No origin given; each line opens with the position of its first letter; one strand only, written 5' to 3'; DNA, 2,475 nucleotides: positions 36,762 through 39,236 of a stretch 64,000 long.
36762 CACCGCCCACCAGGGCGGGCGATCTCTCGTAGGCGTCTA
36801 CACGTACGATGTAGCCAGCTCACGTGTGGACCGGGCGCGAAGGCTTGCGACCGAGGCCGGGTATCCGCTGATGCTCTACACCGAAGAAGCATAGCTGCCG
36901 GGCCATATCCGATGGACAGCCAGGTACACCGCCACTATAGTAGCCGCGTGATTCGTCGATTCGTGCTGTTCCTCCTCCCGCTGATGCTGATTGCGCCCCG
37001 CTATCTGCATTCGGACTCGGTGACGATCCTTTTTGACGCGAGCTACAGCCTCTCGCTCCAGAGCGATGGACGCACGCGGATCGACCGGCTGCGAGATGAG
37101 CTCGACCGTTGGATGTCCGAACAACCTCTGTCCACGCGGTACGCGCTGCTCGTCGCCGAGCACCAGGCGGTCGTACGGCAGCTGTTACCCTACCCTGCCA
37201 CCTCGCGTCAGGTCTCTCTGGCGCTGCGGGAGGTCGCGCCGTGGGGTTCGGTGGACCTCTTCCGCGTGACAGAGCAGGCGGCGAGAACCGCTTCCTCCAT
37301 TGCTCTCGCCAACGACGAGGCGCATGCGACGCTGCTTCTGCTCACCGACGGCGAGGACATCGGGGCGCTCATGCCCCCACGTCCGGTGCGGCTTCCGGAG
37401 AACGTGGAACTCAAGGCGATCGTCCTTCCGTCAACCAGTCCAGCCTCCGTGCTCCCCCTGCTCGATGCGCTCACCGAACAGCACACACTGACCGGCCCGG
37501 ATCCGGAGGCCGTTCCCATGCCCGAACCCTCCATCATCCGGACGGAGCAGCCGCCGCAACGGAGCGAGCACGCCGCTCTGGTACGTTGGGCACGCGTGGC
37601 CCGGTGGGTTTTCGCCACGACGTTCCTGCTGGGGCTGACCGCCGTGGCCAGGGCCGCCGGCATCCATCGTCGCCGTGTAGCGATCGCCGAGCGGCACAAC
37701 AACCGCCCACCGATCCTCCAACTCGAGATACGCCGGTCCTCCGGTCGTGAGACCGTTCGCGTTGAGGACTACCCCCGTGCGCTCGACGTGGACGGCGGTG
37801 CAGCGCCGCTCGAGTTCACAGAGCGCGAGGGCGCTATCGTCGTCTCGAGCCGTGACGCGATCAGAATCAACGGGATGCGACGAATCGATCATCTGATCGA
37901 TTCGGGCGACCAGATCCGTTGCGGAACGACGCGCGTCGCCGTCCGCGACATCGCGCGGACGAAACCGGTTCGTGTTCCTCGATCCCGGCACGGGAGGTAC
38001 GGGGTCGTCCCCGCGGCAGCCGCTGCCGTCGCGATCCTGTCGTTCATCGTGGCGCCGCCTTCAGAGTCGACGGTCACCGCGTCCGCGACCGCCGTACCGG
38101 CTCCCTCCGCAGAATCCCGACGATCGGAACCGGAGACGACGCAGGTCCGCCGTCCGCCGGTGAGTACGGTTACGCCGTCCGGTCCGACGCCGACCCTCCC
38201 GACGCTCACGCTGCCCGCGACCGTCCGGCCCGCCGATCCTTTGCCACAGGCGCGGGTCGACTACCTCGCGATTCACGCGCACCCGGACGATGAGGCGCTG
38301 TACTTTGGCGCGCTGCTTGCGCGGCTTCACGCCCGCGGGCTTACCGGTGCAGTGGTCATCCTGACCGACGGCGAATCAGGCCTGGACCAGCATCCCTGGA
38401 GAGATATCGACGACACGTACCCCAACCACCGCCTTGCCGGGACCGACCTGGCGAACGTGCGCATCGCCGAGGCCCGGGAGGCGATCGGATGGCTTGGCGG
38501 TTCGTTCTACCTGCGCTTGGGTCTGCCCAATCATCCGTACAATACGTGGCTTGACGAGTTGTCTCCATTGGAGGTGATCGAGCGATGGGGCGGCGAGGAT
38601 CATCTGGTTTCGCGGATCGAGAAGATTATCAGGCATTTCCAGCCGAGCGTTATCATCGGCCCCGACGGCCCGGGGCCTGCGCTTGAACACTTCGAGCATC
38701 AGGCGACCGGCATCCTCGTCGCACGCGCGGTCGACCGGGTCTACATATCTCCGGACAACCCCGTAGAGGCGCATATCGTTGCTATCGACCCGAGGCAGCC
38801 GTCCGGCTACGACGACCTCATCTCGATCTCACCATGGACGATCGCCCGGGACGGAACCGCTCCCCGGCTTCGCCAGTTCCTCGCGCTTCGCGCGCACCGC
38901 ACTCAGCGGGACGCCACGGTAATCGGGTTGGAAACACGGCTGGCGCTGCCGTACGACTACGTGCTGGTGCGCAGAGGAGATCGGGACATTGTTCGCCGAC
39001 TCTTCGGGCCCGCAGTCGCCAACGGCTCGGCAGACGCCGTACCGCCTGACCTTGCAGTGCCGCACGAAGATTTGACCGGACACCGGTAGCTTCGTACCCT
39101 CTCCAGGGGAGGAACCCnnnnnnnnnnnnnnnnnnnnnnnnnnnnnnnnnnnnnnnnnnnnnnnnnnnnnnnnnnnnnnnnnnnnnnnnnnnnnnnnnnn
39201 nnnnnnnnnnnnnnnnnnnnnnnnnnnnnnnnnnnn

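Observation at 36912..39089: Unusual single-polypeptide fusion: VWA(MIDAS) - TM - FHA-like - TM - PIG-L/LmbE deacetylase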

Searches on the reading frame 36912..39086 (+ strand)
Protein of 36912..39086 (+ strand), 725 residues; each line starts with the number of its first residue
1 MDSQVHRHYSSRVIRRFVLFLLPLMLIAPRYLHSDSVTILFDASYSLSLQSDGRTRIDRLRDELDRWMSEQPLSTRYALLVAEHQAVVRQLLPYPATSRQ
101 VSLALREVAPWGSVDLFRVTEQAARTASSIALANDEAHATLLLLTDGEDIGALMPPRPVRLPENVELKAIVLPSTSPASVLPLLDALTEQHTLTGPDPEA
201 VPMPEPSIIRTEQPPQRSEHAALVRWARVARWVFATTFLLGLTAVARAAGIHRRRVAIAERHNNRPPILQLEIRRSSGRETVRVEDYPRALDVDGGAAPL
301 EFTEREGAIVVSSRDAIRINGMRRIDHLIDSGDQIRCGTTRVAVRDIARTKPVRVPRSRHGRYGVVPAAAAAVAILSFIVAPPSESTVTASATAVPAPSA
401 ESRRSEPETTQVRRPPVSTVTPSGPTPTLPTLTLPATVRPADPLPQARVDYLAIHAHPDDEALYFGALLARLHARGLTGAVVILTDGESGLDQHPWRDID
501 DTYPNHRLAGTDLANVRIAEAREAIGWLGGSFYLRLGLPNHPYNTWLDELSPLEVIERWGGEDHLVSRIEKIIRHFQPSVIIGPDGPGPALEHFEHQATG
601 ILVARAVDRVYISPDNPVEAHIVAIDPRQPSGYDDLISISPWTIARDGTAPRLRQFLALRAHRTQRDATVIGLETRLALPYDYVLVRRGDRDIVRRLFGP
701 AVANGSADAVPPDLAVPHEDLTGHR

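Call 4: search_protein_families(library=pfam, proteins=[window:36912-39086:+], max_evalue=10)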
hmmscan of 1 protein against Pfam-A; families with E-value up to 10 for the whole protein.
window:36912-39086:+ (725 aa): 3 families
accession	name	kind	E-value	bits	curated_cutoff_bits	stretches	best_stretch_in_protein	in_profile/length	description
PF02585.22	PIG-L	-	1.5e-19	71.2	28.2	1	452-606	1-128/129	GlcNAc-PI de-N-acetylase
PF19744.4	DUF6232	-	0.0021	18.9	27.4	1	334-390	7-54/117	Family of unknown function (DUF6232)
PF13519.12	VWA_2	-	0.0029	18.6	27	1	38-148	2-107/107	von Willebrand factor type A domain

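Call 5: search_protein_families(library=ncbifam, proteins=[window:36912-39086:+], max_evalue=1)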
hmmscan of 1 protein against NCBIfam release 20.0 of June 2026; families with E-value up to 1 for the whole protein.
window:36912-39086:+ (725 aa): 5 families
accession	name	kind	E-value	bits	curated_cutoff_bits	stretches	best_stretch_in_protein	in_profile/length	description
TIGR03446.1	mycothiol_Mca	equivalog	2.9e-09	36.9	277.15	1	451-588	3-132/283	mycothiol conjugate amidase Mca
TIGR04001.1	thiol_BshB1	equivalog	1.9e-08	34.3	182.5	2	449-490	2-43/226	bacillithiol biosynthesis deacetylase BshB1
TIGR03445.1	mycothiol_MshB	equivalog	8.2e-08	32.5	224.35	1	452-610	1-155/284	N-acetyl-1-D-myo-inositol-2-amino-2-deoxy-alpha-D-glucopyranoside deacetylase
TIGR04000.1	thiol_BshB2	equivalog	2.3e-06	27.5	195.25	1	562-674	91-193/217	bacillithiol biosynthesis deacetylase BshB2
NF033760.1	gliding_GltG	equivalog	0.0061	15.1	650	1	319-448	71-191/650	adventurous gliding motility protein GltG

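Call 7: find_homologous_proteins(query=window:36912-39086:+)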
Query window:36912-39086:+ (725 aa): 14 proteins with E <= 0.001 among 8000 candidates.
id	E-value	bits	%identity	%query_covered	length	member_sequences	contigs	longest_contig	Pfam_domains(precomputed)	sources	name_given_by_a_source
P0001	0.0e+0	1579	98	100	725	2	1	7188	PF02585.23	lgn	-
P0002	0.0e+0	1075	69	100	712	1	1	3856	PF02585.23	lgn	-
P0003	0.0e+0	1032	66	100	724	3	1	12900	PF02585.23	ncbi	-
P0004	6.0e-272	923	64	98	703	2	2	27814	PF02585.23,PF13519.13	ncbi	-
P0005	9.2e-187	641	46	97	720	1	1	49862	PF02585.23,PF13519.13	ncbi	-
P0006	3.4e-179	616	46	96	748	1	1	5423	PF02585.23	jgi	-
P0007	1.5e-174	601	47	94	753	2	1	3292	PF02585.23,PF13519.13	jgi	-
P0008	1.3e-160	555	44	97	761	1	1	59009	PF02585.23,PF13519.13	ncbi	-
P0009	9.0e-155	535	57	36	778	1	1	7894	PF02585.23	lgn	-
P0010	6.3e-151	523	42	94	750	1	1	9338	PF02585.23,PF13519.13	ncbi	ncbi:MAG: PIG-L family deacetylase [Spirochaetota bacterium]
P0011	2.1e-134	468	40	92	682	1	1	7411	PF02585.23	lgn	-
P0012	2.0e-125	438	38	94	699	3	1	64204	PF02585.23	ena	-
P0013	3.5e-125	437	37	92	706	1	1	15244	PF02585.23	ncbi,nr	ncbi:MAG: PIG-L family deacetylase [Spirochaetaceae bacterium]|nr:MAG: PIG-L family deacetylase [Spi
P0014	2.9e-106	375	45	61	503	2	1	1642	PF02585.23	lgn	-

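Call 10: find_related_loci(query=A1, collection=genome_contigs, flank=10000)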
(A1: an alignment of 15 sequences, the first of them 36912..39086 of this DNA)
Query A1 (725 aa) in genome_contigs; peptide patterns used: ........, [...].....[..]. (x = any residue, [..] = any of these).
600 stretches matched a pattern (row limit reached: there are more); 348 encode a relative of the query (tblastn E <= 1e-3); the best 80 are kept; 80 distinct loci.
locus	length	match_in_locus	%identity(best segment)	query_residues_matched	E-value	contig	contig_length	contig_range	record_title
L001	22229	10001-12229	44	1-703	6e-159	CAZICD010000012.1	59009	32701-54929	MAG TPA_asm: uncultured Spirochaetaceae bacterium isolate SRP332253_co1_186 genome assembly, contig: NODE_525_length_590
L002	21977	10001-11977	37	12-686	2e-102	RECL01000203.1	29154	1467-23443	MAG: Spirochaetaceae bacterium isolate DLM2.Bin35 NODE_1742_length_29154_cov_11.3327, whole genome shotgun sequence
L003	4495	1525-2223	43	449-685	1e-44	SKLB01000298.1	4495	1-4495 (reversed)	MAG: Spirochaetales bacterium isolate CSSed162cmA_192 CSSed16-2cmA-104523, whole genome shotgun sequence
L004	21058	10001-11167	30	305-687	7e-44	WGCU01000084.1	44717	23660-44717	MAG: Spirochaetaceae bacterium isolate S145_15 k151_48606, whole genome shotgun sequence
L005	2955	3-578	38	495-686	2e-25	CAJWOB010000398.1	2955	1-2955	MAG TPA_asm: uncultured Spirochaetaceae bacterium isolate ERR599156_bin.137_MetaBAT_v2.12.1_MAG genome assembly, contig:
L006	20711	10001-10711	40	446-687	6e-43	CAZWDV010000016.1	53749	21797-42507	MAG TPA_asm: uncultured Sediminispirochaeta sp. isolate binchicken_co8_71 genome assembly, contig: NODE_507_length_53749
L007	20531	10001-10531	35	428-611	1e-11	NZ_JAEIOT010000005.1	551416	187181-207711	Corynebacterium marambiense strain CCM 8864 GCM70020042_5, whole genome shotgun sequence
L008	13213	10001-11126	27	409-691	9e-11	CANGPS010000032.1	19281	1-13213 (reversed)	MAG: Acidimicrobiaceae bacterium isolate Jr-7aug17-95 genome assembly, contig: Jr-7aug17-C4519, whole genome shotgun seq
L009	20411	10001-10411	33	452-596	2e-10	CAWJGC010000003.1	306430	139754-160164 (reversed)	MAG: uncultured Actinomycetota bacterium isolate MFD05377.bin.2.79 genome assembly, contig: contig_12924, whole genome s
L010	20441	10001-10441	30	430-585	2e-10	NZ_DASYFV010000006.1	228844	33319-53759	MAG: Jatrophihabitans sp. isolate SMAG_U4195 k141_1734903, whole genome shotgun sequence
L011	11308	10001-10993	26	345-709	3e-10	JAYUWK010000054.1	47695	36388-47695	MAG: Actinomycetota bacterium isolate GL124_UP_metabat_89 GL124_UP_metabat_89_53, whole genome shotgun sequence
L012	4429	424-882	32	452-612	3e-10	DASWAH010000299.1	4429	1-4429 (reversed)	MAG TPA_asm: Streptosporangiaceae bacterium isolate SMAG_U2650 k141_606669, whole genome shotgun sequence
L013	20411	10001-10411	31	452-596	4e-10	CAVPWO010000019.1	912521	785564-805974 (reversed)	MAG: uncultured Acidobacteriaceae bacterium isolate MFD10064.bin.1.18 genome assembly, contig: contig_7051, whole genome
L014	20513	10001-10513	26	392-582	1e-9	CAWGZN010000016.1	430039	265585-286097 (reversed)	MAG: uncultured Acidimicrobiia bacterium isolate MFD02360.bin.2.145 genome assembly, contig: contig_8948, whole genome s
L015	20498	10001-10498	31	416-588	2e-9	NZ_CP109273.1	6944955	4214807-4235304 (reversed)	Micromonospora sp. NBC_01638 chromosome, complete genome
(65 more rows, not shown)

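Call 17: find_encoding_contigs(protein=P0012, flank=8000, max_places=2)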
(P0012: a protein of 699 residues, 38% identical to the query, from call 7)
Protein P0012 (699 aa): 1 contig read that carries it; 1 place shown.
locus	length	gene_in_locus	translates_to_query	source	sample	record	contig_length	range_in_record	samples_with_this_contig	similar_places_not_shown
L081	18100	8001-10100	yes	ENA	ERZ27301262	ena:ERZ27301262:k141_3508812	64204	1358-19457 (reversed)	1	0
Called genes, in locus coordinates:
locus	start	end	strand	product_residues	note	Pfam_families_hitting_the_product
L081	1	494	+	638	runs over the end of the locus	PF01590:GAF, PF13185:GAF_2, PF13492:GAF_3, PF07228:SpoIIE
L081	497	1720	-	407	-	PF01411:tRNA-synt_2c, PF07973:tRNA_SAD (weak)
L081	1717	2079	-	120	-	PF04355:BamE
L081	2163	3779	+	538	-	PF00488:MutS_V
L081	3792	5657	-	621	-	PF01370:Epimerase, PF07993:NAD_binding_4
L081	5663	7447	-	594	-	PF01565:FAD_binding_4, PF02913:FAD-oxidase_C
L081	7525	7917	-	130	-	PF00903:Glyoxalase, PF13669:Glyoxalase_4 (weak), PF18029:Glyoxalase_6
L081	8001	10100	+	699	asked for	PF02585:PIG-L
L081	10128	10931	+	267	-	PF05552:MS_channel_1st_1, PF00924:MS_channel_2nd, PF21082:MS_channel_3rd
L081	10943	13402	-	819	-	PF00933:Glyco_hydro_3, PF01915:Glyco_hydro_3_C, PF14310:Fn3-like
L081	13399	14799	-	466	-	-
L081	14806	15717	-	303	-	PF01297:ZnuA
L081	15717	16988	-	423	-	-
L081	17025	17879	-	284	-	PF01032:FecCD (weak), PF00950:ABC-3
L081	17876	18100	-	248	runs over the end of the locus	PF00005:ABC_tran, PF02463:SMC_N (faint), PF13304:AAA_21 (faint)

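Call 18: find_encoding_contigs(protein=P0005, flank=8000, max_places=2)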
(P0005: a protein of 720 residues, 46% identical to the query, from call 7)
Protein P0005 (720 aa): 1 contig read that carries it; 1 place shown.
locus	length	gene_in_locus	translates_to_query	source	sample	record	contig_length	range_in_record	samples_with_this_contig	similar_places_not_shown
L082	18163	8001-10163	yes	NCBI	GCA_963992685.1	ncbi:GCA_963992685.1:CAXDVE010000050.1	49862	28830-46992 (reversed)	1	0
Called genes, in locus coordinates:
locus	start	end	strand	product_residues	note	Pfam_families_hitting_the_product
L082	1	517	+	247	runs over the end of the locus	PF01297:ZnuA (weak)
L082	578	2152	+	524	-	PF13185:GAF_2 (weak), PF13596:PAS_10 (faint), PF08448:PAS_4, PF00211:Guanylate_cyc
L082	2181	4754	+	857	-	PF02985:HEAT (faint), PF13646:HEAT_2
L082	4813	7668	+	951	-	PF00675:Peptidase_M16, PF05193:Peptidase_M16_C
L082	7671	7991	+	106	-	PF02617:ClpS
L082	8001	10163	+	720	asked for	PF13519:VWA_2 (weak), PF02585:PIG-L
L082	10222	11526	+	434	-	PF01883:FeS_assembly_P, PF01656:CbiA, PF02374:ArsA_ATPase (faint), PF09140:MipZ (faint), PF10609:ParA, PF13614:AAA_31 (weak), PF06155:GBBH-like_N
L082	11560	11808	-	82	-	-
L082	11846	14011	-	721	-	PF03030:H_PPase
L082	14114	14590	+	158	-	PF00293:NUDIX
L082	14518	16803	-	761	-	PF00515:TPR_1 (faint), PF07719:TPR_2 (faint), PF13181:TPR_8 (faint), PF13424:TPR_12, PF01590:GAF, PF13185:GAF_2, PF13492:GAF_3 (weak), PF00990:GGDEF, +2 more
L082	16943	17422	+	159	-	PF04542:Sigma70_r2, PF07638:Sigma70_ECF (weak), PF08281:Sigma70_r4_2 (weak), PF04545:Sigma70_r4 (faint)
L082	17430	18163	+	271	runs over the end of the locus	-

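Call 19: find_encoding_contigs(protein=P0008, flank=8000, max_places=2)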
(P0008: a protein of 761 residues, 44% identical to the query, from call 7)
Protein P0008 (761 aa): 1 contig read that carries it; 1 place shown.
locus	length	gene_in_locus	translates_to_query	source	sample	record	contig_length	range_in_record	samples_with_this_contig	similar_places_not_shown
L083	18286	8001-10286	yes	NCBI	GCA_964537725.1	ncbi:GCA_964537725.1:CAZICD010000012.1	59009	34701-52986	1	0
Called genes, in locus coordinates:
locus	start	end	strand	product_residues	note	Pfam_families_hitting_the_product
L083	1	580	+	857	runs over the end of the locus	PF02985:HEAT (faint), PF03130:HEAT_PBS (faint), PF13646:HEAT_2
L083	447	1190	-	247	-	-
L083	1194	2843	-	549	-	-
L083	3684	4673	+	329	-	PF00268:Ribonuc_red_sm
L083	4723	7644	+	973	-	PF00675:Peptidase_M16, PF05193:Peptidase_M16_C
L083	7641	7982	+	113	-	PF02617:ClpS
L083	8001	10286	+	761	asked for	PF13519:VWA_2, PF02585:PIG-L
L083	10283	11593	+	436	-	PF01883:FeS_assembly_P, PF10609:ParA, PF01656:CbiA, PF02374:ArsA_ATPase (weak), PF09140:MipZ (weak), PF13614:AAA_31, PF06155:GBBH-like_N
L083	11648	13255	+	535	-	PF01343:Peptidase_S49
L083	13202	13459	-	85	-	-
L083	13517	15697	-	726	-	PF03030:H_PPase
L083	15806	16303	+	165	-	PF00293:NUDIX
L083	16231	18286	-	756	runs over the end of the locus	PF13424:TPR_12, PF17874:TPR_MalT, PF00515:TPR_1 (weak), PF07719:TPR_2 (weak), PF13374:TPR_10 (weak), PF01590:GAF, PF13185:GAF_2, PF00990:GGDEF, +8 more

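Call 30: predict_structure(alignment_id=A1)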
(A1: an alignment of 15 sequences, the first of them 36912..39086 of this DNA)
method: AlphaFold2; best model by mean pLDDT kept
length: 725 residues; sequences in the alignment: 15
mean_pLDDT: 75.1   pTM: 0.59
mean pLDDT of the five models: 75.1, 73.5, 72.4, 71.9, 68.7
residues with pLDDT >= 90: 215; 70-90: 297; 50-70: 94; < 50: 119
segments of 3 or more residues with pLDDT < 50: 1-13, 28-32, 192-222, 360-363, 381-423, 705-725
pLDDT, mean of each block of 10 residues (from residue 1): 42 55 55 74 87 83 92 89 86 91 89 85 92 85 89 71 89 79 75 35 29 36 58 70 72 77 85 88 90 79 90 87 88 87 89 67 52 56 32 27 27 31 54 92 92 91 89 92 84 63 67 87 94 91 58 90 96 96 89 86 96 90 88 85 84 90 80 83 90 85 51 34 31
secondary structure, 60 per line:
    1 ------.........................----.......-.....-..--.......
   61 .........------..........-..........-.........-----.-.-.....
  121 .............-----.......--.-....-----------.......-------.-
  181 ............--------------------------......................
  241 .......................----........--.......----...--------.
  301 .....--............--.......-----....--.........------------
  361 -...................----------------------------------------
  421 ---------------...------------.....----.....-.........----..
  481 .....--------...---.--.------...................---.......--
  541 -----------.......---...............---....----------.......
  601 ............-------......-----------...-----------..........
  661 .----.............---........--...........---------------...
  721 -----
elements in order (helices of 4 or more, strands of 3 or more residues): H7-31 E36-42 H45-48 H56-69 E76-85 E87-96 H98-106 H116-133 E139-145 H150-153 E165-171 H181-192 H219-263 E268-275 E278-284 E289-291 E300-305 E308-319 E322-328 E334-337 E340-348 H362-380 E436-438 E451-455 H460-464 H466-474 E479-485 H510-528 E532-538 H552-558 H562-576 E580-583 H594-612 E620-625 E637-639 H651-661 H666-678 E682-689 H692-701
